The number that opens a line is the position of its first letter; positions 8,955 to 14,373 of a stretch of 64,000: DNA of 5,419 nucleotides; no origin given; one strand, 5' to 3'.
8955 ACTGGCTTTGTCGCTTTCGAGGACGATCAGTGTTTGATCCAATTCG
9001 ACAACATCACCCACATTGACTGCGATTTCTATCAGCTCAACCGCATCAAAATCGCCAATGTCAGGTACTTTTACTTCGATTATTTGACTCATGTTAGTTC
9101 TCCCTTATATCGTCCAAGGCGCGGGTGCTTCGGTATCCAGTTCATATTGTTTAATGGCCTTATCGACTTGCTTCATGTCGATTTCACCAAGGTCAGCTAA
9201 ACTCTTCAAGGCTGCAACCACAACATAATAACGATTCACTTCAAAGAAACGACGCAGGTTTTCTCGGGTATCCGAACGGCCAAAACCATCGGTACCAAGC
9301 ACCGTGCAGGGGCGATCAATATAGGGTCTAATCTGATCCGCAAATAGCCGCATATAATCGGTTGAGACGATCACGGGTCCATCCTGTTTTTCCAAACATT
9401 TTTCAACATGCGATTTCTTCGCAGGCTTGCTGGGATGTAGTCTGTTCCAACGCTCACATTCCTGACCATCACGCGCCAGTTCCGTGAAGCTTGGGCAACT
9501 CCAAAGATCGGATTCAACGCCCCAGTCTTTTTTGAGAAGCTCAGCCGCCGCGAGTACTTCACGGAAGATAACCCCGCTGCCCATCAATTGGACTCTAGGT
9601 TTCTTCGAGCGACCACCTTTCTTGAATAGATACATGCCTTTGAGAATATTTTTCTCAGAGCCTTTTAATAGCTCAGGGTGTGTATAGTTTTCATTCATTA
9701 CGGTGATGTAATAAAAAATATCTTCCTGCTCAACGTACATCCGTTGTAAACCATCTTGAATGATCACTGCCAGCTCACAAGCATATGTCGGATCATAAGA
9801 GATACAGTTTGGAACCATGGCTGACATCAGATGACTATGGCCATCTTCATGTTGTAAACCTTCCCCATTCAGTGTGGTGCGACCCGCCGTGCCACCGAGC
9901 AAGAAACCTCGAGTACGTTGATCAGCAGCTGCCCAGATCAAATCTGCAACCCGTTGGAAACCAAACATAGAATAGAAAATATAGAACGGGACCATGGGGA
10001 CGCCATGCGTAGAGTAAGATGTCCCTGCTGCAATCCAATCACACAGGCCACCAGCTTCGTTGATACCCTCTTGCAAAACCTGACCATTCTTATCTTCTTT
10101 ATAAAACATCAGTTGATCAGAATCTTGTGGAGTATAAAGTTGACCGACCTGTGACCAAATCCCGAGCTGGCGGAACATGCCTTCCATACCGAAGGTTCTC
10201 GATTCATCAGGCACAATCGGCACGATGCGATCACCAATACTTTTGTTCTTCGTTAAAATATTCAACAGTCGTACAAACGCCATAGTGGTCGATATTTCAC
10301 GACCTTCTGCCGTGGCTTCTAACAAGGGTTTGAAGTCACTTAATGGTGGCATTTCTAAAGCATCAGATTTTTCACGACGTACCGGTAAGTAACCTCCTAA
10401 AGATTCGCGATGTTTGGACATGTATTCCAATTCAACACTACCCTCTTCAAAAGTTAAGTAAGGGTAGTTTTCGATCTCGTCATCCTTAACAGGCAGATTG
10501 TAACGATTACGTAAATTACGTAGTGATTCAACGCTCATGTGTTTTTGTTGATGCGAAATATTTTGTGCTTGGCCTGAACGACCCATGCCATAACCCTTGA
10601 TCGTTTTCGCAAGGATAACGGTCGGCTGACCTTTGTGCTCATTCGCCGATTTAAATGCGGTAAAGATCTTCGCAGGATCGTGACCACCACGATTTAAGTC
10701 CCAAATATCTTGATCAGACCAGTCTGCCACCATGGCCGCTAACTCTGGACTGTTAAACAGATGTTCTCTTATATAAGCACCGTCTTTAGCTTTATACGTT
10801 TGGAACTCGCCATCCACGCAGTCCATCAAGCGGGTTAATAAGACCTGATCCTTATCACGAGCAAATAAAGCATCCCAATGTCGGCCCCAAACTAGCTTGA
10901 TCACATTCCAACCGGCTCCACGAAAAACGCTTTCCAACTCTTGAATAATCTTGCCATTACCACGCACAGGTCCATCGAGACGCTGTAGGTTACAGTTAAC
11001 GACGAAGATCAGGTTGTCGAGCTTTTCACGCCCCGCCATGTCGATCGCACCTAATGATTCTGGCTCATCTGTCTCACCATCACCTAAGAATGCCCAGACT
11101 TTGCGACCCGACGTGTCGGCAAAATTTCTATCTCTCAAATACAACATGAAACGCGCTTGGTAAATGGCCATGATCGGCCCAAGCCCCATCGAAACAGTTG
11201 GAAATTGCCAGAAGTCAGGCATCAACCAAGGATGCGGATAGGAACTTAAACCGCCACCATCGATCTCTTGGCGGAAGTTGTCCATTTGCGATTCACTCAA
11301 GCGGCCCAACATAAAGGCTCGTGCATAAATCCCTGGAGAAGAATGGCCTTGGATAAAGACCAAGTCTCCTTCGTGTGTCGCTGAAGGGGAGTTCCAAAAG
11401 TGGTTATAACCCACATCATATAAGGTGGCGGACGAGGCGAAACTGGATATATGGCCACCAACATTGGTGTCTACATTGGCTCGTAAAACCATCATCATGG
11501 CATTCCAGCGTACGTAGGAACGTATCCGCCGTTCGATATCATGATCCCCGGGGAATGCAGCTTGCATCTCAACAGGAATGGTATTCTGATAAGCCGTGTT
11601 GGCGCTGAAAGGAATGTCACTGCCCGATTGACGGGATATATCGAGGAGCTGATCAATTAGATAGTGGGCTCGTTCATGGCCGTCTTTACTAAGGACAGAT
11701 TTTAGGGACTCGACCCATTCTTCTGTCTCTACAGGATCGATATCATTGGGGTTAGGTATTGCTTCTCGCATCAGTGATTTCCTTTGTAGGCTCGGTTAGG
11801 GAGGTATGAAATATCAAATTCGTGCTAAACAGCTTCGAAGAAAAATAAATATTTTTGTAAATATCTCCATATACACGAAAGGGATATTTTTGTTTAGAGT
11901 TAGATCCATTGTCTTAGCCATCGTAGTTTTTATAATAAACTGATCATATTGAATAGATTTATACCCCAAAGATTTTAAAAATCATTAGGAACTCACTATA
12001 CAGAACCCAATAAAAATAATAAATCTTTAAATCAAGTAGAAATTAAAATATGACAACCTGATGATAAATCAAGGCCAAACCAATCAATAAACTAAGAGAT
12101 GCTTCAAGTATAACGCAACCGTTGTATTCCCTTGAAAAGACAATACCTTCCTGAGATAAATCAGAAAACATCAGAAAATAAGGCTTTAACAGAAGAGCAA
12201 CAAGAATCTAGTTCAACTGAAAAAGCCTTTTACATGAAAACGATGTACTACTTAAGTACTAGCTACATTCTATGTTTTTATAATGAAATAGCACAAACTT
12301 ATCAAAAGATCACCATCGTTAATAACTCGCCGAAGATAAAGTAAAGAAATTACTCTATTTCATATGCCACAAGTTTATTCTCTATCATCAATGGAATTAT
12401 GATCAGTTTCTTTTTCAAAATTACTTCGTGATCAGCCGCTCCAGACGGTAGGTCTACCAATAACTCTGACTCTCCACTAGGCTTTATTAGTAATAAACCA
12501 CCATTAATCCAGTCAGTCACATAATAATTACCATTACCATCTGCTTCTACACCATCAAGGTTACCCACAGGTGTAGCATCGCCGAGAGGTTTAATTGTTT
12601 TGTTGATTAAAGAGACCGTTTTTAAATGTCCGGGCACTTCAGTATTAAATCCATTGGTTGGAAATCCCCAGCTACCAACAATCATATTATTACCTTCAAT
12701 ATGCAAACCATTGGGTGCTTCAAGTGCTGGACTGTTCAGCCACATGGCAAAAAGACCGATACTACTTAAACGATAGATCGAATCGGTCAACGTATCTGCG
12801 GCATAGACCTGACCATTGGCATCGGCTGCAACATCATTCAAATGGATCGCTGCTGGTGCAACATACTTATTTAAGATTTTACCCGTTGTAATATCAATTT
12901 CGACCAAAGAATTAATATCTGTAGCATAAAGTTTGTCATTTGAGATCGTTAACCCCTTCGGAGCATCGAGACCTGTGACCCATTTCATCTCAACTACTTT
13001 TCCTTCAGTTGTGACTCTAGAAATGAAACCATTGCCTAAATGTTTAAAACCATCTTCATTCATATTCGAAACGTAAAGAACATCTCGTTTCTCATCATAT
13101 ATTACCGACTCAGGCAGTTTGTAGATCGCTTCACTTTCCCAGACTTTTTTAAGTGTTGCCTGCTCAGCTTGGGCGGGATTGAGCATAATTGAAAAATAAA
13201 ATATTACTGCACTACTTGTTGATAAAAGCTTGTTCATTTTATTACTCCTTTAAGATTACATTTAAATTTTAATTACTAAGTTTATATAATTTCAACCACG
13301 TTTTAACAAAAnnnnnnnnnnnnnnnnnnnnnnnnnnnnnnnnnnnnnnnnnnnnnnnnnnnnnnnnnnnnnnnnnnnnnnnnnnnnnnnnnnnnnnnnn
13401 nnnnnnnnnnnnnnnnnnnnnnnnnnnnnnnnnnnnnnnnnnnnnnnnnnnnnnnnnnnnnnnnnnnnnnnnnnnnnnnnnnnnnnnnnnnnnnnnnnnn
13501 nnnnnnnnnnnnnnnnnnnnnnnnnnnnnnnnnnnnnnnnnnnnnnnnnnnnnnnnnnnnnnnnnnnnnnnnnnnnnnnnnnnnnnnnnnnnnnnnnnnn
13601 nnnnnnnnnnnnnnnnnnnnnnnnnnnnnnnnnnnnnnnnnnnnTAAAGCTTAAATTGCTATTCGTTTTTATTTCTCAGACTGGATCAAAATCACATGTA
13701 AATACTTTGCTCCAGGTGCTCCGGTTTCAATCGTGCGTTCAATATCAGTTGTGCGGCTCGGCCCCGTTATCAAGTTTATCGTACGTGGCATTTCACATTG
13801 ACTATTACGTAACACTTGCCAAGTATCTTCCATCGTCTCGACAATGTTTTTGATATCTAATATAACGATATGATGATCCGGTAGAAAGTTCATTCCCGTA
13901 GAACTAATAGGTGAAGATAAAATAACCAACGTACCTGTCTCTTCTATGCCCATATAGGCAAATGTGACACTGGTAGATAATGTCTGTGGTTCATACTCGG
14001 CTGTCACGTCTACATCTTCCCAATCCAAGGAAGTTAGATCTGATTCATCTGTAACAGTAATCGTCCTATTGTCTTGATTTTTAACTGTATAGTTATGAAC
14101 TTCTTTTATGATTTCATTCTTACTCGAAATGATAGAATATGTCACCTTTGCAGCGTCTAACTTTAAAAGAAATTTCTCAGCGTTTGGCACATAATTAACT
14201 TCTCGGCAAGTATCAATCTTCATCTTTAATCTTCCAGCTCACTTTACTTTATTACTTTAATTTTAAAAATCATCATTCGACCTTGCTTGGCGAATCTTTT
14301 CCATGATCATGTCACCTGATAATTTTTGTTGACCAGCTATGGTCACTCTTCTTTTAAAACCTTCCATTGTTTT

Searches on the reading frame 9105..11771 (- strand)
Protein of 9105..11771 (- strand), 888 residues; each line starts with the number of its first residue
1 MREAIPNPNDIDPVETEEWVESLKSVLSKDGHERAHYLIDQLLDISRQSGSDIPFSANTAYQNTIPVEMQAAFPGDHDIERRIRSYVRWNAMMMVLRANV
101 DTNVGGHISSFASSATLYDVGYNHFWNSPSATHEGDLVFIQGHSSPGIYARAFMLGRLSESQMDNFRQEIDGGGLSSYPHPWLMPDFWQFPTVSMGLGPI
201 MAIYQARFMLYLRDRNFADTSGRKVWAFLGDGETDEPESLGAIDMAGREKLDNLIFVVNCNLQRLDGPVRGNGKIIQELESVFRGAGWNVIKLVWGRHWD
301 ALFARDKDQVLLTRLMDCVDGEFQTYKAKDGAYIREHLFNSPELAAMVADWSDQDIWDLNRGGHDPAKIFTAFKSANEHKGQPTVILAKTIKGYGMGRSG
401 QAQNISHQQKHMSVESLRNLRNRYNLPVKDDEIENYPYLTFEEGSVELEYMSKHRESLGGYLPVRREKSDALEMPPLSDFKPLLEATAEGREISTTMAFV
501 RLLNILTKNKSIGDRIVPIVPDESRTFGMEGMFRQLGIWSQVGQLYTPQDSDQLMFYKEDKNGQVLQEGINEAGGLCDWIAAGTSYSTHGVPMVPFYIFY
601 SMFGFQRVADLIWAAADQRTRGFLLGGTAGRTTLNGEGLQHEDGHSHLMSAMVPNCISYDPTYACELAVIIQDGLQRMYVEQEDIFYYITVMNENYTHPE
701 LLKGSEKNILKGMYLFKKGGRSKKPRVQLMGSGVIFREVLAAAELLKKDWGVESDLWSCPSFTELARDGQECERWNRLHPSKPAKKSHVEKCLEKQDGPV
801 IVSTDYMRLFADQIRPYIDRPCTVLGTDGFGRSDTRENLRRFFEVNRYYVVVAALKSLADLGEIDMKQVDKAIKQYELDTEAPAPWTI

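Call 47: search_protein_families(library=pfam, proteins=[window:9105-11771:-], max_evalue=0.00001)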
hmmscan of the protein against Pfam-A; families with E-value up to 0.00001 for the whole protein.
window:9105-11771:- (888 aa): 3 families
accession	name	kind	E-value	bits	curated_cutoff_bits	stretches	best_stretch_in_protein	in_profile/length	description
PF17831.6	PDH_E1_M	-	4.4e-107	357.1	23.2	1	486-699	16-229/229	Pyruvate dehydrogenase E1 component middle domain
PF22613.1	Transketolase_C_1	-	1.8e-22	80.1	27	1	712-845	1-112/113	Transketolase-like TK C-terminal domain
PF00456.26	Transketolase_N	-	1.2e-13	51.3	22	1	87-293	9-213/334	Transketolase, thiamine diphosphate binding domain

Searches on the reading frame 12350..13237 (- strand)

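Call 47: search_protein_families(library=pfam, proteins=[window:12350-13237:-], max_evalue=0.00001)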
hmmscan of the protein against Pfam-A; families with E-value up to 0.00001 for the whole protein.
window:12350-13237:- (295 aa): 1 family
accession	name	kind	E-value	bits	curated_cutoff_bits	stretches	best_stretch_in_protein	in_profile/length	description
PF08450.18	SGL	-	1.7e-07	31.6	26.3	1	41-264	1-223/246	SMP-30/Gluconolactonase/LRE-like region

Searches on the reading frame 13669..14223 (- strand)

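Call 47: search_protein_families(library=pfam, proteins=[window:13669-14223:-], max_evalue=0.00001)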
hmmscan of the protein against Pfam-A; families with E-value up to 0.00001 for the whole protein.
window:13669-14223:- (184 aa): 1 family
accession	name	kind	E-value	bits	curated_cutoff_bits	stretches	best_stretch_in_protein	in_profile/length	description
PF02589.21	LUD_dom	-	1.5e-24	87.2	22.6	1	81-180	84-189/189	LUD domain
